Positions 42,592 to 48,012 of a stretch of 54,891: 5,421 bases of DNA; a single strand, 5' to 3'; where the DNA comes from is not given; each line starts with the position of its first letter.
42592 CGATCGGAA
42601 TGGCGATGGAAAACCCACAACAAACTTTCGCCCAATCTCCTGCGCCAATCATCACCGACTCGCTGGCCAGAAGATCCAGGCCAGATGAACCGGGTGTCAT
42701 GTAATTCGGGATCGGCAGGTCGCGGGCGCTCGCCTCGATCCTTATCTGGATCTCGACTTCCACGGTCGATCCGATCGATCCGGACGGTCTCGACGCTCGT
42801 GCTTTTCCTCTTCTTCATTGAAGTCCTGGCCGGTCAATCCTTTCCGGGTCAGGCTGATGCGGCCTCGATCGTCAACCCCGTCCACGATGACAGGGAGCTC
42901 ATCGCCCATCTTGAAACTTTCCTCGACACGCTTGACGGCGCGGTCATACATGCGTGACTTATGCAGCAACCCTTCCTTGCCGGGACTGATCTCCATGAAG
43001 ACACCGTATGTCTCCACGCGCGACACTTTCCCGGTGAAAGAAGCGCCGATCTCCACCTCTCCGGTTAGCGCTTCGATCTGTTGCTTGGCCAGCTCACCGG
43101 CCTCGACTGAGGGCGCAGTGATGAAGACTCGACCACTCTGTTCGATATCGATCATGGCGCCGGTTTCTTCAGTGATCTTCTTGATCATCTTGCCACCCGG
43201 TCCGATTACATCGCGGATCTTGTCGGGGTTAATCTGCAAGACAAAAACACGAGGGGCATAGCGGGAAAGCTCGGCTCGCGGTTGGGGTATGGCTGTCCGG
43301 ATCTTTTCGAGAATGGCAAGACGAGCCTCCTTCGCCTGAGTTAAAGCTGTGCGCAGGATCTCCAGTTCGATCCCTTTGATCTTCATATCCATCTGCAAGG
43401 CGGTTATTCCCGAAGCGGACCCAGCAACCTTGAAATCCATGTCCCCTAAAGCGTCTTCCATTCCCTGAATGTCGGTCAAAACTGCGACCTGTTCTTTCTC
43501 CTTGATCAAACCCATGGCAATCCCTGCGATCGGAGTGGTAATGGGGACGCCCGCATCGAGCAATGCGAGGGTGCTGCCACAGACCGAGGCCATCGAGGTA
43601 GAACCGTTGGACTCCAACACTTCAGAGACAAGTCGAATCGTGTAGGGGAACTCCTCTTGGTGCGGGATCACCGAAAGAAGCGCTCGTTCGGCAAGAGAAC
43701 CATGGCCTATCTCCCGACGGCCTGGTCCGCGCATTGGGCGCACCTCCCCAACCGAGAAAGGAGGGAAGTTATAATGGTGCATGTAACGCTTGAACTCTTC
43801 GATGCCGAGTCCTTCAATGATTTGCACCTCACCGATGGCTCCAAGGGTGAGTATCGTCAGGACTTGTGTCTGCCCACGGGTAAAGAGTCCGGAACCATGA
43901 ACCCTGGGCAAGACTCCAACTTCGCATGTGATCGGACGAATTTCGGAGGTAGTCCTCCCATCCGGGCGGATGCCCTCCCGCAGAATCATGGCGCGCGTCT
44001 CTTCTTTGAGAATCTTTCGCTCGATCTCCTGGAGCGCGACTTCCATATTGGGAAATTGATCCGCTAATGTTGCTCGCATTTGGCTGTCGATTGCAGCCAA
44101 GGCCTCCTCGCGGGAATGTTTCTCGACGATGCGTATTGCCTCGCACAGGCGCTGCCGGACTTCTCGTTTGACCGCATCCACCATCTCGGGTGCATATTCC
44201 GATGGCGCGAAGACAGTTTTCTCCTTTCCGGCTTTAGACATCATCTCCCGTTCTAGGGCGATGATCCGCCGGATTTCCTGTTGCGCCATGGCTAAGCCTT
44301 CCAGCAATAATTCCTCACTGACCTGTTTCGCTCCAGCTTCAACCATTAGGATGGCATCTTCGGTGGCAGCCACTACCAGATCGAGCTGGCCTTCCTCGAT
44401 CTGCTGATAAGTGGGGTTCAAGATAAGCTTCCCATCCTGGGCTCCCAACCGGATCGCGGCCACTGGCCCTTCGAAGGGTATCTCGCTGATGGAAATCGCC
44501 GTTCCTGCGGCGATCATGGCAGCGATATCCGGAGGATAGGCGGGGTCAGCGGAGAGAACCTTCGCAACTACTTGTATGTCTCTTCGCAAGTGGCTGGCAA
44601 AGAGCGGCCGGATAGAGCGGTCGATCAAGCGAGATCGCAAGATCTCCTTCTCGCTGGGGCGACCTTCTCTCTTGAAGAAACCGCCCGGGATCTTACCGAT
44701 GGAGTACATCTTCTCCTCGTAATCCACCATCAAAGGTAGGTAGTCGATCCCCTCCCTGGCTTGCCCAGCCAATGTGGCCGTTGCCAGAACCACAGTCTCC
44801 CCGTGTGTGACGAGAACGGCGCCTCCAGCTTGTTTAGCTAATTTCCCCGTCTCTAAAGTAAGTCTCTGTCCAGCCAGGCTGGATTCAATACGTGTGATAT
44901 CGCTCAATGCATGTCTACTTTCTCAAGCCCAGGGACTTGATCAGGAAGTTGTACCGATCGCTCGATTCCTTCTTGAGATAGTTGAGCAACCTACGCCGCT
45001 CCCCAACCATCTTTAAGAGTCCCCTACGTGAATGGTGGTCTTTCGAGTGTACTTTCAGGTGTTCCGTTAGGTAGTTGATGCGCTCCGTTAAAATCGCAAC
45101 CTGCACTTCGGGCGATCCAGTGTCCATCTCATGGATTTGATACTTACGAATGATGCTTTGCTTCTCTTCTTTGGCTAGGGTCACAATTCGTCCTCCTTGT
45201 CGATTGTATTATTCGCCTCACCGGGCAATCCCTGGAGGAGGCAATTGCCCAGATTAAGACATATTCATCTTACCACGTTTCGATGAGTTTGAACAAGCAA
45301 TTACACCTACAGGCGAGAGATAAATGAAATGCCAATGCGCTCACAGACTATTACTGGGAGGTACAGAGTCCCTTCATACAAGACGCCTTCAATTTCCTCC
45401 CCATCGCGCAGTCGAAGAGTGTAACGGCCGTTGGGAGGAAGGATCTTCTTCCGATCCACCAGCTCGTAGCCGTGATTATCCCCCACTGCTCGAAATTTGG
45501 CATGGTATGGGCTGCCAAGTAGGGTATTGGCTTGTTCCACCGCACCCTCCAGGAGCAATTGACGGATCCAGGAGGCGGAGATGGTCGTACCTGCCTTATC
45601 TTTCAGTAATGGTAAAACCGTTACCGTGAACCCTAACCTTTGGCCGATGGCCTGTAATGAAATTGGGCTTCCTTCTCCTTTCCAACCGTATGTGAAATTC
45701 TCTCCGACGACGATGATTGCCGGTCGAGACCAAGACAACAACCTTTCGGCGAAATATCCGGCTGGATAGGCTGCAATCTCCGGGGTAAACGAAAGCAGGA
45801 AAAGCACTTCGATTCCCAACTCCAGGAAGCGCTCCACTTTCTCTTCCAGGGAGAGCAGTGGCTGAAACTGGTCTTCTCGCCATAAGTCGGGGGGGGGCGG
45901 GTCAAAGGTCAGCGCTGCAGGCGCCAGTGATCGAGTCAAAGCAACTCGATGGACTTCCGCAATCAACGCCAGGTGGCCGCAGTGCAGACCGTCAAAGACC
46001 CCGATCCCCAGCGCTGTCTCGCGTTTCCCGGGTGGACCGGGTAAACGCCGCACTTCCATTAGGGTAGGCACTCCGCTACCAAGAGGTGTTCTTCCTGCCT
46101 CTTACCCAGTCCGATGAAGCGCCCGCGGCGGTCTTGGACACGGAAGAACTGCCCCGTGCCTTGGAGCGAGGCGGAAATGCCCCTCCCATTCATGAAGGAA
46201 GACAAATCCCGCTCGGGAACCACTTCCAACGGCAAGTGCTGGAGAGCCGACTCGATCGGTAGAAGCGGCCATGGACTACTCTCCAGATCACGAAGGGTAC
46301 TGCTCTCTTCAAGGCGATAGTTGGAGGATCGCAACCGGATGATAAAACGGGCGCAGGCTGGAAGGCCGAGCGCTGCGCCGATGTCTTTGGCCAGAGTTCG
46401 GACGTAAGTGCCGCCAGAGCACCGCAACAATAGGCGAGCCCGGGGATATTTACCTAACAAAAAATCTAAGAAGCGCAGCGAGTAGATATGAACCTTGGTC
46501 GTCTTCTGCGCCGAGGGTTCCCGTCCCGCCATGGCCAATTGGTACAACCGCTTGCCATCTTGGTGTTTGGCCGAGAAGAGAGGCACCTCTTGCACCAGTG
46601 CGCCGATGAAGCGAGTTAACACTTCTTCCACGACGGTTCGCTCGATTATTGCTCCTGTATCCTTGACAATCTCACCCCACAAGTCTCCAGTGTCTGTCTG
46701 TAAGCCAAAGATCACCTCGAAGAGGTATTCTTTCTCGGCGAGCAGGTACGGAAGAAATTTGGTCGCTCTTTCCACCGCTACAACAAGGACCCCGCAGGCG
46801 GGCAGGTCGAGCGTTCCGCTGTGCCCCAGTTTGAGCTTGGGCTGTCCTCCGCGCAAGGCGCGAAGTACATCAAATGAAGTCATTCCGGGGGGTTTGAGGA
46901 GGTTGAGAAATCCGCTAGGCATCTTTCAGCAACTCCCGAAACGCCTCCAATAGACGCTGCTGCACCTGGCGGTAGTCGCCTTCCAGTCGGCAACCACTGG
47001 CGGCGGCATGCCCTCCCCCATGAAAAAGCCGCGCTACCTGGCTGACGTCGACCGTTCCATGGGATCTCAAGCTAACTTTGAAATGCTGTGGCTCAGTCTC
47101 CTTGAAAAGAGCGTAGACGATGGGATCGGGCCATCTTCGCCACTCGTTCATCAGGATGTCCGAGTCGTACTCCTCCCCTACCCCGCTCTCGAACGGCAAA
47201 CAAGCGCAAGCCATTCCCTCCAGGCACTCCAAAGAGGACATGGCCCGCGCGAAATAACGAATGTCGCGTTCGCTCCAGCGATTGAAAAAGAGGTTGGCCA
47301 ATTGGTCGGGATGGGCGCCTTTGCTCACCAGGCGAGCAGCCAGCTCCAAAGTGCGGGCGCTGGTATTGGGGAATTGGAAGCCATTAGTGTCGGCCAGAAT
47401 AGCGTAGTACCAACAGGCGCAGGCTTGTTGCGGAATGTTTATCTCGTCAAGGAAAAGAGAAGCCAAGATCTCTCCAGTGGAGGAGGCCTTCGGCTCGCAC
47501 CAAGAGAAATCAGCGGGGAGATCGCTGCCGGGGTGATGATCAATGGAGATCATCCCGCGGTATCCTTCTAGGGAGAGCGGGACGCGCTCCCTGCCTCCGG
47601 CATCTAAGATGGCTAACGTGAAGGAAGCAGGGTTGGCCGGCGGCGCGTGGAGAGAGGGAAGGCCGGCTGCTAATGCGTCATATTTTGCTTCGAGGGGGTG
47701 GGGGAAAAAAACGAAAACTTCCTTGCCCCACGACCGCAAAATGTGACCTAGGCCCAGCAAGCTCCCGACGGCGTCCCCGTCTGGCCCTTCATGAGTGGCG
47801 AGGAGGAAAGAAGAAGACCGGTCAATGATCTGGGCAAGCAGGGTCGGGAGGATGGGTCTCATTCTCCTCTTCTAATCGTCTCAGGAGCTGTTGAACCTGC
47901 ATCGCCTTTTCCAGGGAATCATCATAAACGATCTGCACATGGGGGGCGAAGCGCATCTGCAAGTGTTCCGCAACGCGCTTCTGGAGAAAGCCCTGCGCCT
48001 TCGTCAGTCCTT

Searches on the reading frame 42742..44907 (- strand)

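Call 61: search_protein_families(library=pfam, proteins=[window:42742-44907:-], max_evalue=0.00001)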
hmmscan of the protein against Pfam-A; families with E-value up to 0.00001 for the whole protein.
window:42742-44907:- (721 aa): 5 families
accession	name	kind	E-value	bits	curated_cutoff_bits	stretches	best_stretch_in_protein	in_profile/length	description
PF01138.27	RNase_PH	-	4.5e-57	192.5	25.5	2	322-455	1-130/130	3' exoribonuclease family, domain 1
PF03725.20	RNase_PH_C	-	9.6e-21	74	20.8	1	147-210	1-66/67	3' exoribonuclease family, domain 2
PF00575.29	S1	-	6.9e-14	52.4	22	1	618-689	2-74/74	S1 RNA binding domain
PF00013.35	KH_1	-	1.6e-11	44.3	21.5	1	556-612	3-65/66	KH domain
PF03726.19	PNPase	-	8.3e-10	39.4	24.6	1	242-319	2-81/81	Polyribonucleotide nucleotidyltransferase, RNA binding domain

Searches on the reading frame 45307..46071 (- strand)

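Call 61: search_protein_families(library=pfam, proteins=[window:45307-46071:-], max_evalue=0.00001)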
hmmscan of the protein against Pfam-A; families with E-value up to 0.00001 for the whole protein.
window:45307-46071:- (254 aa): 1 family
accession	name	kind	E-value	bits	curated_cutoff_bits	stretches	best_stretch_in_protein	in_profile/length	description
PF06574.18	FAD_syn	-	2.1e-31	109.3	27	1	16-165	5-155/158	FAD synthetase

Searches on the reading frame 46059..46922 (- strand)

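Call 61: search_protein_families(library=pfam, proteins=[window:46059-46922:-], max_evalue=0.00001)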
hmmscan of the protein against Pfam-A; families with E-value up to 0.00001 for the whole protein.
window:46059-46922:- (287 aa): 1 family
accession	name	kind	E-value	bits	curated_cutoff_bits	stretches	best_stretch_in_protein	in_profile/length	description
PF01509.24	TruB_N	-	2.8e-36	125.6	27.3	1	31-174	8-149/149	TruB family pseudouridylate synthase (N terminal domain)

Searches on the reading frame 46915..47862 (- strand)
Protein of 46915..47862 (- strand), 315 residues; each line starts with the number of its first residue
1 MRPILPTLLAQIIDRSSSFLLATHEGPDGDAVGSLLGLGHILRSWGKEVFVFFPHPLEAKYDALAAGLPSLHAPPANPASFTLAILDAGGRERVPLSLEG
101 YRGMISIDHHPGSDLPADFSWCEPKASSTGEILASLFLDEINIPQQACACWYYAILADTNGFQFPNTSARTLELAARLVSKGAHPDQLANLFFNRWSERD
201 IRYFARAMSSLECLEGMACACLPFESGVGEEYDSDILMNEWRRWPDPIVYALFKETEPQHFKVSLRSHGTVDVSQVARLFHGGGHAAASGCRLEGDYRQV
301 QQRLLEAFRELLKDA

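Call 61: search_protein_families(library=pfam, proteins=[window:46915-47862:-], max_evalue=0.00001)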
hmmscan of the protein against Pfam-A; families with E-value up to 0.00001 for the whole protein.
window:46915-47862:- (315 aa): 2 families
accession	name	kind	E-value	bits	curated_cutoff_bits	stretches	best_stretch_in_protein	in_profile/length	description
PF01368.27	DHH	-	7.4e-10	39.6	28.1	1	20-155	3-125/125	DHH family, N-terminal domain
PF02272.25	DHHA1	-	3.8e-09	37.4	25.9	1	246-313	31-101/102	DHHA1 domain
